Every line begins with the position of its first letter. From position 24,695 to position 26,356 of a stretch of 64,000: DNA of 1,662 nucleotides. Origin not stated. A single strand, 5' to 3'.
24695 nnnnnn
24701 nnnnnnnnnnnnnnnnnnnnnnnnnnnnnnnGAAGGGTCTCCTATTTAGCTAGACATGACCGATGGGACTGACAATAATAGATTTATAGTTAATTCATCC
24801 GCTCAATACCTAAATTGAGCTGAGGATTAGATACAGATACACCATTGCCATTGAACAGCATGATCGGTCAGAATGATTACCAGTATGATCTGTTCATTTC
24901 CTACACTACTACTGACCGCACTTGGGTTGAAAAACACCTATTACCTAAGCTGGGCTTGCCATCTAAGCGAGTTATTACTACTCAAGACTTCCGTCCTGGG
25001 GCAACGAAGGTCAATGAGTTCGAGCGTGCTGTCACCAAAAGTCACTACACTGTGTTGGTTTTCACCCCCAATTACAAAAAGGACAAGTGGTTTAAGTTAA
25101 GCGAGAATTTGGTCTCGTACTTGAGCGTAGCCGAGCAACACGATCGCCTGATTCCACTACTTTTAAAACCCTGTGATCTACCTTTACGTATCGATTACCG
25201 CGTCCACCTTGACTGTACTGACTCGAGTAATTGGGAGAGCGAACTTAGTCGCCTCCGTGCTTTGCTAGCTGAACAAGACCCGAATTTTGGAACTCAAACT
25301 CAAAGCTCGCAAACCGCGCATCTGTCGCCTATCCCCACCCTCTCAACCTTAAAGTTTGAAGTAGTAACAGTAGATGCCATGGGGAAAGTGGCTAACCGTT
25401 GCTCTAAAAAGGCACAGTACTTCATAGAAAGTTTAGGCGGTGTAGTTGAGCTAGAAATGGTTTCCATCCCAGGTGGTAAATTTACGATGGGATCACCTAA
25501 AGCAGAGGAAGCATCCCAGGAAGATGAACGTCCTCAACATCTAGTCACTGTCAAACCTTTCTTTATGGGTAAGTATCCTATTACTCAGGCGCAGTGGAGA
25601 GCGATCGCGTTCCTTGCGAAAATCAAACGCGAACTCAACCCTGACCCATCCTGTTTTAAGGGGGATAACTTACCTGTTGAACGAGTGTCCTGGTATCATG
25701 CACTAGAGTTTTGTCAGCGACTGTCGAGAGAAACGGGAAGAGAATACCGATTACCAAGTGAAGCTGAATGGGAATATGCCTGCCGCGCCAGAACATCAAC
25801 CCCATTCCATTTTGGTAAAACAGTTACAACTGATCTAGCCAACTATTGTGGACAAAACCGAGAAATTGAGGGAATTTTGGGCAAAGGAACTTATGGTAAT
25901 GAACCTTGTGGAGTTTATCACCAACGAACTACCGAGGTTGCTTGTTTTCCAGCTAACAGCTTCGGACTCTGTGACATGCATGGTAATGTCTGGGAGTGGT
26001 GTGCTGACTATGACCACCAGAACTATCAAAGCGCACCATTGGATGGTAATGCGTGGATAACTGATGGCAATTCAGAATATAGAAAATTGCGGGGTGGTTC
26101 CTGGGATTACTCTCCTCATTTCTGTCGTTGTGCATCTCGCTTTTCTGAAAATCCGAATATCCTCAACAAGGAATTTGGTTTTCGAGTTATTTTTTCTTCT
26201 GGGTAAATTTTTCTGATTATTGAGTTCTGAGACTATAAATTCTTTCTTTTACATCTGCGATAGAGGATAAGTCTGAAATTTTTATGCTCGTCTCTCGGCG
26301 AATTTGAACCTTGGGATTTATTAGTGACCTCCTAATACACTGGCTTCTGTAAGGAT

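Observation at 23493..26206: Divergent caspase-TIR and TIR-FGE(SUMF1) gene pair: candidate uncharacterised two-protein TIR immune/cell-death module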

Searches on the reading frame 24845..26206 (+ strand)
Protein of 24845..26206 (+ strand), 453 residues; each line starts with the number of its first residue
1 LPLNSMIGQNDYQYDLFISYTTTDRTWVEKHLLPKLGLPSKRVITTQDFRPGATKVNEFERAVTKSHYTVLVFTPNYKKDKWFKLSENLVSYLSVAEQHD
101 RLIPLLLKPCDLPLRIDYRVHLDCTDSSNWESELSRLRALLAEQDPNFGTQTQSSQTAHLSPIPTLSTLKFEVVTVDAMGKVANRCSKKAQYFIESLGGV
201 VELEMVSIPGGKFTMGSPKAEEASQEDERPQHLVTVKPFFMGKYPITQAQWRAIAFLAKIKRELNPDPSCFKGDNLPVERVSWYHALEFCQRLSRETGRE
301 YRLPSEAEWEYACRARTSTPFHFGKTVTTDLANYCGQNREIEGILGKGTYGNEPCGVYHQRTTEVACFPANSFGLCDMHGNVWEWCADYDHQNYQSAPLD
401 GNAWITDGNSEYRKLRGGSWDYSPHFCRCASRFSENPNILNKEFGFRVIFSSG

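Call 3: search_protein_families(library=pfam, proteins=[window:24845-26206:+], max_evalue=0.01)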
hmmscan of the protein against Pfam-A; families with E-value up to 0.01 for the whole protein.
window:24845-26206:+ (453 aa): 3 families
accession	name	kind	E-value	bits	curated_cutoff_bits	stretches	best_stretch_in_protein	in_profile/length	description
PF03781.23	FGE-sulfatase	-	6.4e-57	193.6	23.3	1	204-449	4-254/255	Sulfatase-modifying factor enzyme 1-like domain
PF13676.11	TIR_2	-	3.2e-15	57.1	28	1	17-137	2-121/122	TIR domain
PF01582.25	TIR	-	1.1e-06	29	21.3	1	14-83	2-73/179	TIR domain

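Call 4: search_protein_families(library=padloc, proteins=[window:24845-26206:+], max_evalue=0.01)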
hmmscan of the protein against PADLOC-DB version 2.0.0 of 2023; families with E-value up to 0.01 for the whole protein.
window:24845-26206:+ (453 aa): 1 family
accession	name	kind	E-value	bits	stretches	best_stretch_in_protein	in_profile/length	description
PDLC05062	PDC-S66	-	0.00035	18.1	1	9-84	144-220/282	-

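Call 5: search_protein_families(library=ncbifam, proteins=[window:24845-26206:+], max_evalue=0.01)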
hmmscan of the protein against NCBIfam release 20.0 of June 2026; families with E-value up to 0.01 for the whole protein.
window:24845-26206:+ (453 aa): 9 families
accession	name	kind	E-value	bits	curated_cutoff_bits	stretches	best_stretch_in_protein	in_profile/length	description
NF051459.1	pyoverdine_PvdO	equivalog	1.9e-44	151.8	500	1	204-449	35-277/280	dihydropyoverdine dehydrogenase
TIGR03525.2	GldK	equivalog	2.3e-27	96.3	350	2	275-450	219-405/408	T9SS ring complex lipoprotein PorK/GldK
TIGR03440.2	egtB_TIGR03440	equivalog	2.3e-16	59.9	360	2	275-447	273-411/413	ergothioneine biosynthesis protein EgtB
NF041186.1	SenA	equivalog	6e-13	48.9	420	2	275-432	270-364/382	selenoneine synthase SenA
TIGR03524.1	GldJ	equivalog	7.9e-11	41.3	458.2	1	298-389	261-364/559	gliding motility lipoprotein GldJ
TIGR04344.1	ovoA_Nterm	equivalog_domain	9.9e-10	37.9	400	1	276-448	296-443/444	5-histidylcysteine sulfoxide synthase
TIGR03530.1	GldJ_short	equivalog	3.2e-09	36.2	382.9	0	300-319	209-228/396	gliding motility lipoprotein GldJ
TIGR02171.1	Fb_sc_TIGR02171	subfamily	8.3e-06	24.1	544.35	1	300-435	158-263/912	TIGR02171 family lipoprotein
NF042941.1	Retron_TIR_antiphage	equivalog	0.00013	20.9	600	1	12-131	338-456/464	TIR domain-containing anti-phage reverse transcriptase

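Call 9: find_homologous_proteins(query=window:24860-26206:+, max_evalue=1e-10)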
Query window:24860-26206:+ (448 aa): 7999 proteins with E <= 1e-10 among 8000 candidates; the best 120 are listed.
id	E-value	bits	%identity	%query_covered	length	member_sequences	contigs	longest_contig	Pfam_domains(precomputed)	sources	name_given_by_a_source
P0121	2.6e-297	1004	94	100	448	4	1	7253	PF01582.26,PF03781.23,PF13676.12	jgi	jgi:formylglycine-generating enzyme required for sulfatase activity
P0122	6.6e-181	620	53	62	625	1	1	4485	PF03781.23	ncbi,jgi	jgi:formylglycine-generating enzyme required for sulfatase activity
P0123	2.2e-178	612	56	60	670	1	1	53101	PF03781.23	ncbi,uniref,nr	ncbi:formylglycine-generating enzyme family protein [Dolichospermum sp. UHCC 0259]|uniref:formylglyc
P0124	5.3e-177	607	58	58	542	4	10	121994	PF03781.23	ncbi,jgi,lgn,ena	jgi:formylglycine-generating enzyme required for sulfatase activity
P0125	2.4e-172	592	51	63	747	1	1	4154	PF03781.23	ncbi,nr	ncbi:MAG: formylglycine-generating enzyme family protein [Trichodesmium sp. MAG_R03]|nr:formylglycin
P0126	8.5e-170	584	51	66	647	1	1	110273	PF03781.23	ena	-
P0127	1.4e-160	553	-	-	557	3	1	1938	PF03781.23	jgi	jgi:formylglycine-generating enzyme required for sulfatase activity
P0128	2.9e-155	536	-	-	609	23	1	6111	PF03781.23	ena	-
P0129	4.2e-154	532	-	-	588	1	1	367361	PF03781.23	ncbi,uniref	ncbi:formylglycine-generating enzyme family protein [Planktothrix paucivesiculata]|uniref:Serine/thr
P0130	1.5e-149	517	74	63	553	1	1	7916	PF03781.23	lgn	-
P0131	1.1e-147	511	73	65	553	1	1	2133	PF03781.23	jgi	jgi:formylglycine-generating enzyme required for sulfatase activity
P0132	1.2e-147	511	-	-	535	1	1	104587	PF03781.23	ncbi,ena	-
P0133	2.8e-147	509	72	67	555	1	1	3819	PF03781.23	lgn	-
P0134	5.0e-147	509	-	-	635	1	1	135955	PF03781.23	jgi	jgi:formylglycine-generating enzyme required for sulfatase activity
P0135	6.3e-147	508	53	64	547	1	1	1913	PF07603.18,PF03781.23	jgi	jgi:formylglycine-generating enzyme required for sulfatase activity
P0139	1.7e-143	497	66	73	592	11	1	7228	PF00656.28,PF03781.23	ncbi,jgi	jgi:formylglycine-generating enzyme required for sulfatase activity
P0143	4.9e-141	489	71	64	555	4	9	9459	PF03781.23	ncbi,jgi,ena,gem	-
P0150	2.6e-139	483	70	64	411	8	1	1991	PF03781.23,PF19954.6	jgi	-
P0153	9.7e-138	478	70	64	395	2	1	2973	PF03781.23,PF19955.6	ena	-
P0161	5.7e-136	472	64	73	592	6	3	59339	PF00656.28,PF03781.23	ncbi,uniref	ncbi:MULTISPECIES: formylglycine-generating enzyme family protein [unclassified Microcoleus]|uniref:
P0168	7.1e-134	465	68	65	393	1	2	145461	PF03781.23,PF19955.6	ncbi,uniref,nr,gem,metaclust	ncbi:SUMF1/EgtB/PvdO family nonheme iron enzyme [Mastigocoleus testarum]|uniref:SUMF1/EgtB/PvdO fami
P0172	2.2e-131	457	59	82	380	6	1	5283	PF03781.23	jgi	jgi:formylglycine-generating enzyme required for sulfatase activity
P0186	4.1e-128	446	64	67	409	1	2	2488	PF03781.23,PF19954.6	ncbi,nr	ncbi:MAG: formylglycine-generating enzyme family protein [Nostocaceae cyanobacterium]|nr:formylglyci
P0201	8.2e-125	435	61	72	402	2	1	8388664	PF03781.23,PF19954.6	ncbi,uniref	ncbi:SUMF1/EgtB/PvdO family nonheme iron enzyme [Nostoc sp. UHCC 0302]|uniref:SUMF1/EgtB/PvdO family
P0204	1.5e-124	434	63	69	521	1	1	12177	PF19961.6,PF03781.23,PF19954.6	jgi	jgi:formylglycine-generating enzyme required for sulfatase activity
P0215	2.9e-122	427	63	70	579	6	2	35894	PF00656.28,PF03781.23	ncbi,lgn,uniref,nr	ncbi:SUMF1/EgtB/PvdO family nonheme iron enzyme [Scytonema sp. HK-05]|uniref:SUMF1/EgtB/PvdO family 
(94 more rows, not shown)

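Call 53: search_protein_representatives(protein=window:24860-26206:+)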
Query: 448 residues. Proteins with E-value up to 0.001 (for the whole library): 176814; up to 1e-10: 112576; up to 1e-30: 20987. The best 150 are listed.
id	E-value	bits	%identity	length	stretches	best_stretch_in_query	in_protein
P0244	6.0e-265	895.6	45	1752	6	187-444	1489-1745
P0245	3.6e-263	889.7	39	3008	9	195-446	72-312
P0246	2.2e-245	831.1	36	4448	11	196-443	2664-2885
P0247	2.9e-200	682.4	40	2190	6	200-444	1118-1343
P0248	3.1e-195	665.8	42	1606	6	192-445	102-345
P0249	5.3e-192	655.1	58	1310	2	160-444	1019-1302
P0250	9.2e-189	644.4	45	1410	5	200-445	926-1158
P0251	1.9e-180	617.0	55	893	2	147-444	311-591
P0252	2.5e-167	573.7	45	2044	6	197-448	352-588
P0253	5.0e-165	566.2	40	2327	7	196-444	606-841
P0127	4.4e-161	553.2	57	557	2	164-445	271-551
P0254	4.1e-159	546.7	42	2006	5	195-445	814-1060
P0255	1.4e-156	538.4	55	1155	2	196-447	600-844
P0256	1.5e-156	538.2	40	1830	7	170-445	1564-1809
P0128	9.3e-156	535.6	51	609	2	137-428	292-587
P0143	1.5e-141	488.7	71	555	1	158-446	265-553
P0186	1.3e-128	446.1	63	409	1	147-446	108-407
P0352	3.8e-102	358.9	47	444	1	46-446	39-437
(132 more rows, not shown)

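Call 57: predict_structure(alignment_id=A3)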
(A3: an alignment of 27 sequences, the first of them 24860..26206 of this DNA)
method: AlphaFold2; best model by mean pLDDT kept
length: 448 residues; sequences in the alignment: 27
mean_pLDDT: 50.4   pTM: 0.50
mean pLDDT of the five models: 50.4, 50.0, 48.5, 47.9, 47.5
residues with pLDDT >= 90: 17; 70-90: 78; 50-70: 88; < 50: 265
segments of 3 or more residues with pLDDT < 50: 1-10, 43-49, 57-154, 171-176, 214-224, 311-439
pLDDT, mean of each block of 10 residues (from residue 1): 39 56 64 60 46 47 38 32 32 43 34 31 41 40 29 58 69 50 79 86 76 46 57 80 87 86 72 62 86 82 63 40 32 38 33 28 34 30 26 34 34 31 32 40 69
secondary structure, 60 per line:
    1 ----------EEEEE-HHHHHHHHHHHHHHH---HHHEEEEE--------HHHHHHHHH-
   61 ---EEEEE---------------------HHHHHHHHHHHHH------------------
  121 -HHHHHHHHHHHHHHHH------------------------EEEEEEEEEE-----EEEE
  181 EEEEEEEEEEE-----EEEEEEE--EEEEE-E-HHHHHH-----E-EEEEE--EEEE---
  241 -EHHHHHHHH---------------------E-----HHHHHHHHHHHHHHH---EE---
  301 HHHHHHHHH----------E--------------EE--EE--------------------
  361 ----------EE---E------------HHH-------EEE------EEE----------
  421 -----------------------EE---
elements in order: E11-15 H17-31 E38-42 H51-59 E64-68 H90-102 H122-137 E162-171 E177-191 E197-203 E206-210 H214-219 E227-231 E234-237 H243-250 H278-292 H301-309 E399-401 E408-410

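Call 58: find_encoding_contigs(protein=P0121, flank=8000, max_places=5)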
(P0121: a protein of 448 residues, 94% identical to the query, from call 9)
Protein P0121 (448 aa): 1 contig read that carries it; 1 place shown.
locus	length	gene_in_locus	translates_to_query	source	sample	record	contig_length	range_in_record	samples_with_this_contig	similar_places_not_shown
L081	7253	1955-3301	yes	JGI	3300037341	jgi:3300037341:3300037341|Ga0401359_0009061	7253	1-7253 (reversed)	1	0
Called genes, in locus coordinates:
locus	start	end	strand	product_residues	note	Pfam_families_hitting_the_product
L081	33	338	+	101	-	PF05685:Uma2 (weak)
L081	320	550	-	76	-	-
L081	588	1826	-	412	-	PF00656:Peptidase_C14, PF01582:TIR, PF13676:TIR_2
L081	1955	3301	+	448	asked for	PF01582:TIR (weak), PF13676:TIR_2, PF03781:FGE-sulfatase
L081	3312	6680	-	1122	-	PF13086:AAA_11, PF13604:AAA_30 (faint), PF01443:Viral_helicase1 (faint), PF13245:AAA_19 (faint), PF13086:AAA_11 (weak), PF13087:AAA_12, PF13091:PLDc_2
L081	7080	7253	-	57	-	?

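Call 71: search_protein_families(library=pfam, proteins=[P0130, P0143, P0139, P0172, P0352, P0186, P0150, P0153, P0204, P0123], max_evalue=0.001)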
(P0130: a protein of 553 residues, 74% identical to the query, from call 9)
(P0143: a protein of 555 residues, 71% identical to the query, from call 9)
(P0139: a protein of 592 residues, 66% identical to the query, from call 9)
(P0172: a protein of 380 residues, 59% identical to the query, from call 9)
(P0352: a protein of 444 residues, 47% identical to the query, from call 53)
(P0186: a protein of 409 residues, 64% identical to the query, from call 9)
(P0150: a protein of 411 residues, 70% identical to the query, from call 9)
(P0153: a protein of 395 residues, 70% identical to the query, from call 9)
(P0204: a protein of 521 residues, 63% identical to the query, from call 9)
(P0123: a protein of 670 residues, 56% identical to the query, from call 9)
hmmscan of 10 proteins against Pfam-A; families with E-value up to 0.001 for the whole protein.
P0130 (553 aa): 1 family
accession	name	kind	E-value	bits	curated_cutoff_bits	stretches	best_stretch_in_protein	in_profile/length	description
PF03781.23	FGE-sulfatase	-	5.7e-56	190.4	23.3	1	304-549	4-254/255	Sulfatase-modifying factor enzyme 1-like domain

P0143 (555 aa): 1 family
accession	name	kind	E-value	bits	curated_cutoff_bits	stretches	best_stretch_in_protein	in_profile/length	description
PF03781.23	FGE-sulfatase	-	5e-56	190.6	23.3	1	306-551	4-254/255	Sulfatase-modifying factor enzyme 1-like domain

P0139 (592 aa): 2 families
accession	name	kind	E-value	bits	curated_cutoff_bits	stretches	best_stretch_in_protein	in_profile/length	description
PF03781.23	FGE-sulfatase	-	1.1e-53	182.9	23.3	1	343-588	4-254/255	Sulfatase-modifying factor enzyme 1-like domain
PF00656.27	Peptidase_C14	-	2e-10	41.2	21.4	1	23-259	5-224/233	Caspase domain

P0172 (380 aa): 1 family
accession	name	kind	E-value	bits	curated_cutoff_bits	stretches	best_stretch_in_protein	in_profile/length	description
PF03781.23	FGE-sulfatase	-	1.9e-57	195.3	23.3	1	144-376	4-254/255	Sulfatase-modifying factor enzyme 1-like domain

P0352 (444 aa): 3 families
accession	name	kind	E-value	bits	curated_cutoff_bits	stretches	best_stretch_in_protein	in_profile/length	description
PF03781.23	FGE-sulfatase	-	4.1e-50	171.2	23.3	1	192-435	4-254/255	Sulfatase-modifying factor enzyme 1-like domain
PF13676.11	TIR_2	-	2.9e-27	96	28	1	4-132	1-121/122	TIR domain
PF01582.25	TIR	-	2.9e-07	30.9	21.3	1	9-97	11-95/179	TIR domain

P0186 (409 aa): 2 families
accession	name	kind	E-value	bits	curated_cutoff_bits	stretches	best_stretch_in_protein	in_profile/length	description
PF03781.23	FGE-sulfatase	-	1.5e-53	182.5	23.3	1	159-405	4-254/255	Sulfatase-modifying factor enzyme 1-like domain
PF19954.5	EAD10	-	1.2e-15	57.8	24.1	1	1-70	1-69/77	Effector-associated domain 10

P0150 (411 aa): 2 families
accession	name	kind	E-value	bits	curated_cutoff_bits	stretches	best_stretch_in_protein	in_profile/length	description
PF03781.23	FGE-sulfatase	-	5.8e-55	187.1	23.3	1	162-407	4-254/255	Sulfatase-modifying factor enzyme 1-like domain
PF19954.5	EAD10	-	1.2e-26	92.9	24.1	1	1-70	1-69/77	Effector-associated domain 10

P0153 (395 aa): 2 families
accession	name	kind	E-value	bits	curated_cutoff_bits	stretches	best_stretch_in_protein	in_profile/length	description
PF03781.23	FGE-sulfatase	-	6e-57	193.7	23.3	1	145-391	4-254/255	Sulfatase-modifying factor enzyme 1-like domain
PF19955.5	EAD1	-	7.4e-27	94.1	24.2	1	1-86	1-88/90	Effector-associated domain 1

P0204 (521 aa): 3 families
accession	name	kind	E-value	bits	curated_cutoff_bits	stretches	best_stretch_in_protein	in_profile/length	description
PF03781.23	FGE-sulfatase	-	2.1e-51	175.5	23.3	1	285-517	4-254/255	Sulfatase-modifying factor enzyme 1-like domain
PF19954.5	EAD10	-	3.9e-27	94.5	24.1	1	121-192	6-76/77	Effector-associated domain 10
PF19961.5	EAD8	-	7.8e-20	71.8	27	1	7-106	1-96/96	Effector-associated domain 8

P0123 (670 aa): 2 families
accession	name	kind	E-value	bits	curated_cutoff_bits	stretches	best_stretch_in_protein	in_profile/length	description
PF03781.23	FGE-sulfatase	-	4.4e-107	357.9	23.3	2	415-663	4-254/255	Sulfatase-modifying factor enzyme 1-like domain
PF07603.17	Lcl_C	-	0.00021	22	34.9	0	488-561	18-86/117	Lcl C-terminal domain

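Call 72: find_encoding_contigs(protein=P0201, flank=6000, max_places=3)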
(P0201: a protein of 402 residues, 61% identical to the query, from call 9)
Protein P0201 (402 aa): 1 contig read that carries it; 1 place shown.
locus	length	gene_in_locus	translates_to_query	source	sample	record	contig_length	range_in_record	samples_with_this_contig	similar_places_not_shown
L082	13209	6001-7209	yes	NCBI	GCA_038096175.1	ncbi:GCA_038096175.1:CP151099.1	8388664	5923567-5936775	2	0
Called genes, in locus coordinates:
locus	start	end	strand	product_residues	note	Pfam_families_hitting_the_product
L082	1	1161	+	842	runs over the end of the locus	PF00483:NTP_transferase, PF00132:Hexapep, PF25084:LbH_EIF2B, PF25087:GMPPB_C, PF00132:Hexapep, PF14602:Hexapep_2 (weak), PF02878:PGM_PMM_I, PF02879:PGM_PMM_II, +2 more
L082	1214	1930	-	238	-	PF05685:Uma2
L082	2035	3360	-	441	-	PF00005:ABC_tran, PF13304:AAA_21 (faint), PF17912:OB_MalK, PF08402:TOBE_2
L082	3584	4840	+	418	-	PF01494:FAD_binding_3, PF01266:DAO (faint), PF13450:NAD_binding_8 (faint)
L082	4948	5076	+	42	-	-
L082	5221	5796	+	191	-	PF00436:SSB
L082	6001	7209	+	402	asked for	PF19954:EAD10, PF03781:FGE-sulfatase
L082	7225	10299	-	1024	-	PF01443:Viral_helicase1 (faint), PF13086:AAA_11, PF13245:AAA_19 (faint), PF13604:AAA_30 (faint), PF20720:nSTAND3 (weak), PF13086:AAA_11 (weak), PF13087:AAA_12, PF13091:PLDc_2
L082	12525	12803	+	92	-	-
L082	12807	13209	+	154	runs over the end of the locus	PF01844:HNH, PF13395:HNH_4 (faint), PF14279:HNH_5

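Call 73: find_encoding_contigs(protein=P0168, flank=6000, max_places=3)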
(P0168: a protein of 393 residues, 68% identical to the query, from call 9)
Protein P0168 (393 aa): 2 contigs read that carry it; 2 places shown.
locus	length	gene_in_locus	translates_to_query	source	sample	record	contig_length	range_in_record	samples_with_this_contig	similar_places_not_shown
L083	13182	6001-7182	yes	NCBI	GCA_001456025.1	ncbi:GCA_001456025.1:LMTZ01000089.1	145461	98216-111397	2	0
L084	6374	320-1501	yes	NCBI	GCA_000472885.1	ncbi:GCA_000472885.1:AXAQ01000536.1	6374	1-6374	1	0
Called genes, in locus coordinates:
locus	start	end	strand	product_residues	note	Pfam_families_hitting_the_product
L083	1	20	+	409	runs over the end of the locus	PF07690:MFS_1 (weak)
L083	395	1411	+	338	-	-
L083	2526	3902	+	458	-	PF00171:Aldedh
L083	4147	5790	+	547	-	PF02776:TPP_enzyme_N, PF00205:TPP_enzyme_M, PF02775:TPP_enzyme_C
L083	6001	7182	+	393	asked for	PF19955:EAD1, PF03781:FGE-sulfatase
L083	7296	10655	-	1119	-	PF01443:Viral_helicase1 (faint), PF00580:UvrD-helicase, PF13086:AAA_11, PF13245:AAA_19 (faint), PF13604:AAA_30 (faint), PF13086:AAA_11 (weak), PF13087:AAA_12, PF13091:PLDc_2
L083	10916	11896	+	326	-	-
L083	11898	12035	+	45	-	-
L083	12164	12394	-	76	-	-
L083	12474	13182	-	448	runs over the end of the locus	PF07693:KAP_NTPase (weak)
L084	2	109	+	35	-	?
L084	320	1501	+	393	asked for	PF19955:EAD1, PF03781:FGE-sulfatase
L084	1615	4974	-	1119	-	PF01443:Viral_helicase1 (faint), PF00580:UvrD-helicase, PF13086:AAA_11, PF13245:AAA_19 (faint), PF13604:AAA_30 (faint), PF13086:AAA_11 (weak), PF13087:AAA_12, PF13091:PLDc_2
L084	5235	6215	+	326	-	-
